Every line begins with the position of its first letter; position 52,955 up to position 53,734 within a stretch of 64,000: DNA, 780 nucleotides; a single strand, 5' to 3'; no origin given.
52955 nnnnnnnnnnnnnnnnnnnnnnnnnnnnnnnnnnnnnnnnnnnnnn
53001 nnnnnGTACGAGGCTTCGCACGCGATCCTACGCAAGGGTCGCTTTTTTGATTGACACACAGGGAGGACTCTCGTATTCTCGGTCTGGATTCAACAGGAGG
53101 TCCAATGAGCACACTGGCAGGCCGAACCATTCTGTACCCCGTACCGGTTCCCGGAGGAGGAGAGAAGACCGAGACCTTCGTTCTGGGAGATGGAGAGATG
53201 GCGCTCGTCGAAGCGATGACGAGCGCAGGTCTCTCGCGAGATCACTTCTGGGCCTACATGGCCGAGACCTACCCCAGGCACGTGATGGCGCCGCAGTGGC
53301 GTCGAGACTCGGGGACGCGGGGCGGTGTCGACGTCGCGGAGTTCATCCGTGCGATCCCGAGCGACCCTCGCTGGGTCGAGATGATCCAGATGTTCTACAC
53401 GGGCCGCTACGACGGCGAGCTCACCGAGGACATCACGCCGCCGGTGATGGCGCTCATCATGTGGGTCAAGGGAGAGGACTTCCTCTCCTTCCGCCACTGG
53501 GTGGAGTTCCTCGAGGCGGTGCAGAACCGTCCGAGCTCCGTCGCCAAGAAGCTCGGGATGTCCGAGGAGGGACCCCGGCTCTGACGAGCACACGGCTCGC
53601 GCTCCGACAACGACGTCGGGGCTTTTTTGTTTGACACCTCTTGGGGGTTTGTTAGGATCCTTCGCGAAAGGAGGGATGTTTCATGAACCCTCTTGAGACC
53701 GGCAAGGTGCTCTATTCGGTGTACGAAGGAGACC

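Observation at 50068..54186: NAD-centred module: TrmB regulator, PncC-like/NadD-like fusion, Nudix hydrolase and two tandem paralogs of unknown family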

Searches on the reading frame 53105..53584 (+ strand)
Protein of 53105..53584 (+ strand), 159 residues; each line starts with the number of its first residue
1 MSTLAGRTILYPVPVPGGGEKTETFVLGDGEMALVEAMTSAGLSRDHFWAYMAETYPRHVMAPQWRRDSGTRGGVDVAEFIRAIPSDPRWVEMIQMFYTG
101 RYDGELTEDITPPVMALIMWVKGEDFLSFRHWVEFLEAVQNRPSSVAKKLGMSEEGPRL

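Call 3: search_protein_families(library=pfam, proteins=[window:53105-53584:+], max_evalue=0.01)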
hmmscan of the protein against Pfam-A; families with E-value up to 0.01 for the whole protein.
window:53105-53584:+ (159 aa): 0 families

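Call 22: find_homologous_proteins(query=A2, max_evalue=0.01)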
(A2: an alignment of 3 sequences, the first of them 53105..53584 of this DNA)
Query A2 (3 sequences) (159 aa, profile of the alignment): 6 proteins with E <= 0.01 among 1867 candidates.
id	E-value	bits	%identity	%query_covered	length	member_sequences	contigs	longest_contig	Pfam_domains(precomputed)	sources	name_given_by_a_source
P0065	1.5e-77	277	32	93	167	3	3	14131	-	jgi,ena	-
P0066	1.3e-68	248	94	100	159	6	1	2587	-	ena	-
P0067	8.7e-68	245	44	81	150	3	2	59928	-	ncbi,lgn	-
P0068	1.3e-63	231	31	93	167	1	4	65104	-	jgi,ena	-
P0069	2.5e-60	221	47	79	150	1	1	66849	-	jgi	jgi:DNA segregation ATPase FtsK/SpoIIIE-like protein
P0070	1.7e-15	75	93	36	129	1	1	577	-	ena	-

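Call 29: search_protein_families(library=ncbifam, proteins=[window:53105-53584:+], max_evalue=0.1)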
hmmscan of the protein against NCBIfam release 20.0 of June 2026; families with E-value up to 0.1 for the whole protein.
window:53105-53584:+ (159 aa): 0 families

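Call 30: predict_structure(alignment_id=A3)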
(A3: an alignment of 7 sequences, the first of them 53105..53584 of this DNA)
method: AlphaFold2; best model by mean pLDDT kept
length: 159 residues; sequences in the alignment: 7
mean_pLDDT: 75.6   pTM: 0.69
mean pLDDT of the five models: 75.6, 67.0, 55.9, 51.9, 50.5
residues with pLDDT >= 90: 32; 70-90: 89; 50-70: 7; < 50: 31
segments of 3 or more residues with pLDDT < 50: 127-131, 136-159
pLDDT, mean of each block of 10 residues (from residue 1): 85 87 92 89 87 92 90 81 79 82 74 86 60 47 40 35
secondary structure, 60 per line:
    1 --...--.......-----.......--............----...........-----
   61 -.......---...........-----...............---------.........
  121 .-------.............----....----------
elements in order: E3-5 E8-14 E20-26 H29-40 H45-55 H62-68 H72-82 H88-102 H112-121 H129-141 H146-149

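Call 31: search_protein_representatives(alignment_id=A3)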
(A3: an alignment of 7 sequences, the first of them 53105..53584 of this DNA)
Query: 7 sequences, 160 profile positions. Proteins with E-value up to 0.001 (for the whole library): 14; up to 1e-10: 9; up to 1e-30: 4. The best 14 are listed.
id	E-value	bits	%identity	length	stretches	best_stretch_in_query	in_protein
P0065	6.2e-79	279.6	-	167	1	1-160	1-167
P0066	1.7e-69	248.9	-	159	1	1-159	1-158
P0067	1.0e-67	243.1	-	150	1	1-150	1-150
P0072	3.9e-31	124.2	-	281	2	23-99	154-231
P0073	7.4e-28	113.6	-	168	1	1-127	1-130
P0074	4.7e-25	104.5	-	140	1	6-146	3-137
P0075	3.9e-16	75.5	-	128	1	26-97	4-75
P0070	1.3e-15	73.8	-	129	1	1-60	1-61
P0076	5.0e-14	68.6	-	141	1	22-99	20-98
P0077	3.6e-10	56.1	-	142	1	31-93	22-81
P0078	1.9e-09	53.8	-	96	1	46-88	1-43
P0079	8.5e-08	48.4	-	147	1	24-97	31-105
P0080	1.3e-05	41.3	-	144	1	31-90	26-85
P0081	1.3e-04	38.0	-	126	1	36-109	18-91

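Call 38: find_related_loci(query=A5, collection=genome_contigs, flank=8000)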
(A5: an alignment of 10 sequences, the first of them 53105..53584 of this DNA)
Query A5 (159 aa) in genome_contigs; peptide patterns used: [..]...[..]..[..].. (x = any residue, [..] = any of these).
6 stretches matched a pattern; 1 encode a relative of the query (tblastn E <= 1e-3); 1 distinct loci.
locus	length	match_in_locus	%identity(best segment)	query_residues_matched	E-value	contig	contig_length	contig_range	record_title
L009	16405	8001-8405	40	1-136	2e-29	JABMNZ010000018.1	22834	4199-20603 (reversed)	MAG: Parcubacteria group bacterium isolate bin.251 k141_4214595, whole genome shotgun sequence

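Call 40: find_related_loci(query=A5, collection=metagenome_contigs, flank=6000)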
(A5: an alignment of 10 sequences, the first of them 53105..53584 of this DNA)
Query A5 (159 aa) in metagenome_contigs; peptide patterns used: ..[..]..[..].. (x = any residue, [..] = any of these).
211 stretches matched a pattern; 2 encode a relative of the query (tblastn E <= 1e-3); 2 distinct loci.
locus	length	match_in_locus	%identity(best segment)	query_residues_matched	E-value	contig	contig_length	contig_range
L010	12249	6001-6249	37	34-123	1e-12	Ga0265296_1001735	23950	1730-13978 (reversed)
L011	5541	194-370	47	33-91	7e-12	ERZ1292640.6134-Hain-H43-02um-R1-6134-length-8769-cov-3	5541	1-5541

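Call 43: search_protein_families(library=pfam, proteins=[L010:1639-2256:+, L010:2259-3608:+, L010:3605-5875:+, L010:5896-6360:+, L010:6484-8697:+, L010:8694-11417:+, L011:95-553:+, L011:782-2806:+, L011:2809-5316:+, L010:782-1711:-], max_evalue=0.00001)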
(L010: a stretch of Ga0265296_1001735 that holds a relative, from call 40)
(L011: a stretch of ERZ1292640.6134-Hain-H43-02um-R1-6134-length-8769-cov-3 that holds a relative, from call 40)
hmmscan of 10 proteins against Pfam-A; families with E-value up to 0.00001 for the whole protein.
L010:1639-2256:+ (205 aa): 1 family
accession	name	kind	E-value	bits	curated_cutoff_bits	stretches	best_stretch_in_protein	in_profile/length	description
PF01467.32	CTP_transf_like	-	2.9e-14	53.9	21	1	48-176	1-132/133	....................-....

L010:2259-3608:+ (449 aa): 1 family
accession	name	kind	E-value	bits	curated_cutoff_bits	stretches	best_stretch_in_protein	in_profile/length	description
PF13386.12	DsbD_2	-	3e-35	122.4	24.9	1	120-324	1-198/199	Cytochrome C biogenesis protein transmembrane region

L010:3605-5875:+ (756 aa): 4 families
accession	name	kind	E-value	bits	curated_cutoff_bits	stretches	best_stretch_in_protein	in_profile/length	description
PF00122.25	E1-E2_ATPase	-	2.2e-57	193.9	28.1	1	269-435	14-180/181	E1-E2 ATPase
PF00702.32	Hydrolase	-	6.1e-38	131.6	26.4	1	452-663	1-191/191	haloacid dehalogenase-like hydrolase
PF00403.32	HMA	-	2.7e-12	47.3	24.8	1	5-64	1-61/62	Heavy-metal-associated domain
PF08282.18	Hydrolase_3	-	5.7e-07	30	20.9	0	635-680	195-240/255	haloacid dehalogenase-like hydrolase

L010:5896-6360:+ (154 aa): 0 families

L010:6484-8697:+ (737 aa): 6 families
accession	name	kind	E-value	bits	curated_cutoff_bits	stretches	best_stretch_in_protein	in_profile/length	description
PF17757.6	UvrB_inter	-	4.5e-22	78.4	22.9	1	209-295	4-91/91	UvrB interaction domain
PF12344.14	UvrB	-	4e-20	71.8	27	1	628-669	1-42/43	Ultra-violet resistance protein B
PF00271.37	Helicase_C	-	8.4e-20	71.5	23.5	1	510-621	5-109/110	Helicase conserved C-terminal domain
PF04851.21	ResIII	-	4.1e-12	46.8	22.5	1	51-127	7-84/164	Type III restriction enzyme, res subunit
PF02151.25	UVR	-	6.3e-08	32.6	21.5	1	699-734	1-36/36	UvrB/uvrC motif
PF00270.35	DEAD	-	5.2e-06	26.7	26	0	52-120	4-73/167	DEAD/DEAH box helicase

L010:8694-11417:+ (907 aa): 5 families
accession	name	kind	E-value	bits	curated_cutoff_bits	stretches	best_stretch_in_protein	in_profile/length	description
PF17760.6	UvrA_inter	-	5.3e-22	78.2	23.3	1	178-282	18-107/109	UvrA interaction domain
PF00005.33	ABC_tran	-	2.1e-20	74.2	25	0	735-826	55-137/137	ABC transporter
PF02463.25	SMC_N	-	1.5e-12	47.8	40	0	786-867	135-209/220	RecF/RecN/SMC N terminal domain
PF13304.12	AAA_21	-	7e-07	30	27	0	801-852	244-295/304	AAA domain, putative AbiEii toxin, Type IV TA system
PF13555.12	AAA_29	-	2.8e-06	27.4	27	0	594-615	17-38/61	P-loop containing region of AAA domain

L011:95-553:+ (152 aa): 0 families

L011:782-2806:+ (674 aa): 6 families
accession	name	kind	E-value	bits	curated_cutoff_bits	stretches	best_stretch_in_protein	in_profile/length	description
PF12344.14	UvrB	-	4.4e-22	78.1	27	1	564-605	1-42/43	Ultra-violet resistance protein B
PF17757.6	UvrB_inter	-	5.1e-21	75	22.9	1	175-256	9-91/91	UvrB interaction domain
PF00271.37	Helicase_C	-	2e-19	70.3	23.5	1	446-557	5-109/110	Helicase conserved C-terminal domain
PF04851.21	ResIII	-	2.4e-11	44.2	22.5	1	14-90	7-84/164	Type III restriction enzyme, res subunit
PF02151.25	UVR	-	1.2e-08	34.8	21.5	1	635-669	1-35/36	UvrB/uvrC motif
PF00270.35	DEAD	-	3.3e-06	27.4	26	0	15-84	4-74/167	DEAD/DEAH box helicase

L011:2809-5316:+ (835 aa): 8 families
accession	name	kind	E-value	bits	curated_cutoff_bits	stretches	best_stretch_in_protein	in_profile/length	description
PF17760.6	UvrA_inter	-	9.7e-27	93.4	23.3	1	132-246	2-108/109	UvrA interaction domain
PF00005.33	ABC_tran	-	3.6e-20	73.4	25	0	666-754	58-137/137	ABC transporter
PF02463.25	SMC_N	-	6.7e-14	52.3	40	0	677-795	122-209/220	RecF/RecN/SMC N terminal domain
PF13304.12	AAA_21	-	3.6e-07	31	27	0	729-780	244-295/304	AAA domain, putative AbiEii toxin, Type IV TA system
PF06745.19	ATPase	-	4.5e-07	29.9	26.6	0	524-554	16-46/231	KaiC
PF13555.12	AAA_29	-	2.2e-06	27.7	27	0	522-543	17-38/61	P-loop containing region of AAA domain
PF03193.22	RsgA_GTPase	-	7.8e-06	26.3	30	0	499-562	79-147/174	RsgA GTPase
PF20720.3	nSTAND3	-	9e-06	25.9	27.2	0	527-555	17-45/155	Novel STAND NTPase 3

L010:782-1711:- (309 aa): 1 family
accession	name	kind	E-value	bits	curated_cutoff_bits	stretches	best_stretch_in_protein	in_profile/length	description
PF01177.27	Asp_Glu_race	-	2.2e-12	47.7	31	1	65-252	22-201/211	Asp/Glu/Hydantoin racemase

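Call 45: search_protein_families(library=padloc, proteins=[window:53105-53584:+], max_evalue=0.01)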
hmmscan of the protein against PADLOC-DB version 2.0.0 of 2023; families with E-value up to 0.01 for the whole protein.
window:53105-53584:+ (159 aa): 0 families

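Call 61: find_related_loci(query=A5, collection=viral_contigs, flank=5000)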
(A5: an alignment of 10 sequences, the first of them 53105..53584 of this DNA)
Query A5 (159 aa) in viral_contigs; peptide patterns used: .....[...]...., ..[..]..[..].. (x = any residue, [..] = any of these).
94 stretches matched a pattern, but none encodes a relative of the query by tblastn (E <= 1e-3).

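Call 84: find_encoding_contigs(protein=P0072, flank=6000, max_places=2)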
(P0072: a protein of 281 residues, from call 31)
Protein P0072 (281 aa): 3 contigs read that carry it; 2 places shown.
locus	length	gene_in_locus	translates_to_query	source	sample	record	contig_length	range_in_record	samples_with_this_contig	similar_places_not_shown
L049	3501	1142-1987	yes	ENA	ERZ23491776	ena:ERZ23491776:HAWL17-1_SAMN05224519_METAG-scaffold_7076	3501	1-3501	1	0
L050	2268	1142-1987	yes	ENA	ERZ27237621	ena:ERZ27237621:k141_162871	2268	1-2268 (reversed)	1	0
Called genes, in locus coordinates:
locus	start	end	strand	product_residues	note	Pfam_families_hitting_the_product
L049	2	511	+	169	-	?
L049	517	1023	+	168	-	PF01467:CTP_transf_like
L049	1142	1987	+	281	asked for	-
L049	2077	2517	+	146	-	-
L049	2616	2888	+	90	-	-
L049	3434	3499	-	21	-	?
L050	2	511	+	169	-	?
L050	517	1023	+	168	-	PF01467:CTP_transf_like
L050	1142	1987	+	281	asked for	-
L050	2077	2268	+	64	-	?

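Call 85: find_encoding_contigs(protein=P0073, flank=6000, max_places=2)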
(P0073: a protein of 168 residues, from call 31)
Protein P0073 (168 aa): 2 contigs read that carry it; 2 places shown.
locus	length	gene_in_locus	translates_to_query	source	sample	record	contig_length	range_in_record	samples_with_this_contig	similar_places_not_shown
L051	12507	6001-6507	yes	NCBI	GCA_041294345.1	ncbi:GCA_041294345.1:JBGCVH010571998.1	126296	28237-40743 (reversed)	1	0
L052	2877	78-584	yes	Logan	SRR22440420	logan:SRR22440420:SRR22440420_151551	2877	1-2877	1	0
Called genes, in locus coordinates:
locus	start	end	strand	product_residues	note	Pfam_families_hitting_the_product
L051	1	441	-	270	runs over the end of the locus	PF01177:Asp_Glu_race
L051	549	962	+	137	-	-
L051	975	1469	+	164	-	PF01467:CTP_transf_like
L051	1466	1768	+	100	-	-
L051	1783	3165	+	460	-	PF00403:HMA, PF13386:DsbD_2, PF13473:Cupredoxin_1 (weak)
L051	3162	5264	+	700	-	PF00403:HMA, PF00122:E1-E2_ATPase, PF00702:Hydrolase, PF12710:HAD (faint), PF08282:Hydrolase_3 (faint)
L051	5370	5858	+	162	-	-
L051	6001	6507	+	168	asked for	-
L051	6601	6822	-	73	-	-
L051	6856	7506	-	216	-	-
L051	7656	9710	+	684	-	PF00270:DEAD (faint), PF04851:ResIII, PF17757:UvrB_inter, PF27431:UvrB_3rd, PF00271:Helicase_C, PF12344:UvrB, PF02151:UVR (weak)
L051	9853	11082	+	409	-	PF07690:MFS_1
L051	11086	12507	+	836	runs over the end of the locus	PF00005:ABC_tran (faint), PF02463:SMC_N (faint), PF03193:RsgA_GTPase (faint), PF13304:AAA_21 (faint), PF13555:AAA_29 (faint), PF20703:nSTAND1 (faint), PF17760:UvrA_inter, PF00684:DnaJ_CXXCXGXG (faint)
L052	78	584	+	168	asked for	-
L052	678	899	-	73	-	-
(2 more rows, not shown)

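Call 86: search_protein_families(library=ncbifam, proteins=[L049:517-1023:+, L051:975-1469:+, L010:1639-2256:+], max_evalue=0.001)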
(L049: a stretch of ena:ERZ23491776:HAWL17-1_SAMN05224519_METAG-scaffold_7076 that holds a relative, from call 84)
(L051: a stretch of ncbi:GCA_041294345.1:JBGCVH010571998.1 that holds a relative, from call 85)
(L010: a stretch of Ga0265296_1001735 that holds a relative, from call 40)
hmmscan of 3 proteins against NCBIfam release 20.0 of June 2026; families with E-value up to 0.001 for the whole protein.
L049:517-1023:+ (168 aa): 16 families
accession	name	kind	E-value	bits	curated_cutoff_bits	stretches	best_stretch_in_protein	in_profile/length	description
NF002243.0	PRK01153.1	subfamily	3.2e-39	134.3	127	1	6-167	3-166/175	nicotinamide-nucleotide adenylyltransferase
TIGR01527.1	arch_NMN_Atrans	equivalog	3.3e-35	121.1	181.2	1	6-167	2-165/167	nicotinamide-nucleotide adenylyltransferase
NF003789.0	PRK05379.2-1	equivalog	2.4e-16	59.6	355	1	3-158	7-170/312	bifunctional nicotinamide mononucleotide adenylyltransferase/ADP-ribose pyrophosphatase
NF003786.0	PRK05379.1-2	equivalog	9.7e-16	57.9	397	1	7-100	18-109/354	bifunctional nicotinamide-nucleotide adenylyltransferase/Nudix hydroxylase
NF003791.0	PRK05379.2-3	equivalog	1e-13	51.2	409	1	5-99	7-103/340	bifunctional nicotinamide-nucleotide adenylyltransferase/Nudix hydroxylase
NF003788.0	PRK05379.1-5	equivalog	4.7e-13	49.2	354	1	7-67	9-69/351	bifunctional nicotinamide-nucleotide adenylyltransferase/Nudix hydroxylase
NF010365.0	PRK13793.1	equivalog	1.8e-12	47.2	198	1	7-99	8-97/196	nicotinate-nicotinamide nucleotide adenylyltransferase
NF003790.0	PRK05379.2-2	equivalog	7.2e-12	45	403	1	7-96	23-112/354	bifunctional nicotinamide mononucleotide adenylyltransferase/ADP-ribose pyrophosphatase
TIGR01510.1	coaD_prev_kdtB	equivalog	6.6e-11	42.5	103.3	1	5-65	1-58/155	pantetheine-phosphate adenylyltransferase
NF003785.0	PRK05379.1-1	equivalog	7.8e-11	41.7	418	1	6-68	5-67/347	bifunctional nicotinamide-nucleotide adenylyltransferase/Nudix hydroxylase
TIGR00125.1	cyt_tran_rel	domain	8.9e-11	41.8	27.7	1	6-67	2-64/65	adenylyltransferase/cytidyltransferase family protein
TIGR00482.1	TIGR00482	equivalog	2.7e-10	40.6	112.45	1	117-157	149-190/194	nicotinate (nicotinamide) nucleotide adenylyltransferase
NF003787.0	PRK05379.1-4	equivalog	4.5e-10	39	449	1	7-68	13-74/346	bifunctional nicotinamide-nucleotide adenylyltransferase/Nudix hydroxylase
NF000839.0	PRK00071.1-1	equivalog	8.3e-10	38.9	187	1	114-157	169-211/219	nicotinate-nucleotide adenylyltransferase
TIGR01526.1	nadR_NMN_Atrans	equivalog_domain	3.6e-05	23.1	341.15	1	7-135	5-144/325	nicotinamide-nucleotide adenylyltransferase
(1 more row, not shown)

L051:975-1469:+ (164 aa): 15 families
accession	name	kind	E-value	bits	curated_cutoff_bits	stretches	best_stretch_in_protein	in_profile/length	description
NF002243.0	PRK01153.1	subfamily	1.6e-31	109.2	127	1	5-163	3-163/175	nicotinamide-nucleotide adenylyltransferase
TIGR01527.1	arch_NMN_Atrans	equivalog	2.5e-26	92.2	181.2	1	5-163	2-162/167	nicotinamide-nucleotide adenylyltransferase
NF003786.0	PRK05379.1-2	equivalog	2e-14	53.6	397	1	6-92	18-102/354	bifunctional nicotinamide-nucleotide adenylyltransferase/Nudix hydroxylase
NF003789.0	PRK05379.2-1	equivalog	7.8e-14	51.4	355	1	4-99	9-103/312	bifunctional nicotinamide mononucleotide adenylyltransferase/ADP-ribose pyrophosphatase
NF003791.0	PRK05379.2-3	equivalog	3.7e-13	49.4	409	1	5-97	8-102/340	bifunctional nicotinamide-nucleotide adenylyltransferase/Nudix hydroxylase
NF003790.0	PRK05379.2-2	equivalog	1.4e-12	47.4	403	1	4-91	21-108/354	bifunctional nicotinamide mononucleotide adenylyltransferase/ADP-ribose pyrophosphatase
NF003788.0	PRK05379.1-5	equivalog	7.7e-12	45.2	354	1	6-65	9-68/351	bifunctional nicotinamide-nucleotide adenylyltransferase/Nudix hydroxylase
NF003787.0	PRK05379.1-4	equivalog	1.2e-11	44.2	449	1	6-65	13-72/346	bifunctional nicotinamide-nucleotide adenylyltransferase/Nudix hydroxylase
NF010365.0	PRK13793.1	equivalog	1.9e-11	43.9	198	1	6-93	8-92/196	nicotinate-nicotinamide nucleotide adenylyltransferase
TIGR00125.1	cyt_tran_rel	domain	2.1e-10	40.6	27.7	1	5-65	2-63/65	adenylyltransferase/cytidyltransferase family protein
NF003785.0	PRK05379.1-1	equivalog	3.2e-09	36.5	418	1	5-67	5-67/347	bifunctional nicotinamide-nucleotide adenylyltransferase/Nudix hydroxylase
TIGR01526.1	nadR_NMN_Atrans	equivalog_domain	5.3e-09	35.8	341.15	1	4-112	3-116/325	nicotinamide-nucleotide adenylyltransferase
TIGR00482.1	TIGR00482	equivalog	2.8e-08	34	112.45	1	6-68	1-65/194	nicotinate (nicotinamide) nucleotide adenylyltransferase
TIGR01510.1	coaD_prev_kdtB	equivalog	2e-07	31.2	103.3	1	5-64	2-58/155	pantetheine-phosphate adenylyltransferase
NF000839.0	PRK00071.1-1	equivalog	6.4e-07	29.5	187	0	4-67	8-72/219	nicotinate-nucleotide adenylyltransferase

L010:1639-2256:+ (205 aa): 16 families
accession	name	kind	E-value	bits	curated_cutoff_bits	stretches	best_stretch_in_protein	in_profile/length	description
NF002243.0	PRK01153.1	subfamily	4.6e-32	111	127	1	48-205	4-164/175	nicotinamide-nucleotide adenylyltransferase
TIGR01527.1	arch_NMN_Atrans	equivalog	1.4e-29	102.8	181.2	1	47-204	2-162/167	nicotinamide-nucleotide adenylyltransferase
NF003789.0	PRK05379.2-1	equivalog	8.3e-18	64.4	355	1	41-197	4-168/312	bifunctional nicotinamide mononucleotide adenylyltransferase/ADP-ribose pyrophosphatase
NF003786.0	PRK05379.1-2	equivalog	5.7e-17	61.9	397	1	48-140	18-108/354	bifunctional nicotinamide-nucleotide adenylyltransferase/Nudix hydroxylase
NF003788.0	PRK05379.1-5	equivalog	8.2e-15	54.9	354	1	48-107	9-68/351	bifunctional nicotinamide-nucleotide adenylyltransferase/Nudix hydroxylase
NF003791.0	PRK05379.2-3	equivalog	9.1e-14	51.4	409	1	46-131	7-90/340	bifunctional nicotinamide-nucleotide adenylyltransferase/Nudix hydroxylase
NF003790.0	PRK05379.2-2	equivalog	3e-13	49.6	403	1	47-130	22-105/354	bifunctional nicotinamide mononucleotide adenylyltransferase/ADP-ribose pyrophosphatase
NF010365.0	PRK13793.1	equivalog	2.3e-12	46.9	198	1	48-138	8-95/196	nicotinate-nicotinamide nucleotide adenylyltransferase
TIGR00125.1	cyt_tran_rel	domain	2.4e-11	43.7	27.7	1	48-107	3-63/65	adenylyltransferase/cytidyltransferase family protein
NF003787.0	PRK05379.1-4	equivalog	2.6e-10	39.8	449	1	48-109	13-74/346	bifunctional nicotinamide-nucleotide adenylyltransferase/Nudix hydroxylase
TIGR01510.1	coaD_prev_kdtB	equivalog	5.9e-10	39.4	103.3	1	47-106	2-58/155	pantetheine-phosphate adenylyltransferase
NF003785.0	PRK05379.1-1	equivalog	1.1e-09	38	418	1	47-105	5-63/347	bifunctional nicotinamide-nucleotide adenylyltransferase/Nudix hydroxylase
TIGR00482.1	TIGR00482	equivalog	1.9e-09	37.8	112.45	1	48-110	1-65/194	nicotinate (nicotinamide) nucleotide adenylyltransferase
NF000839.0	PRK00071.1-1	equivalog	1.5e-08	34.9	187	1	46-110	8-73/219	nicotinate-nucleotide adenylyltransferase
TIGR01526.1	nadR_NMN_Atrans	equivalog_domain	2.5e-06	27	341.15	1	48-164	5-127/325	nicotinamide-nucleotide adenylyltransferase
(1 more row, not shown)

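Call 91: search_protein_families(library=phrogs, proteins=[window:53105-53584:+], max_evalue=0.01)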
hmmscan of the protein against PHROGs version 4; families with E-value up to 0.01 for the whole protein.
window:53105-53584:+ (159 aa): 0 families
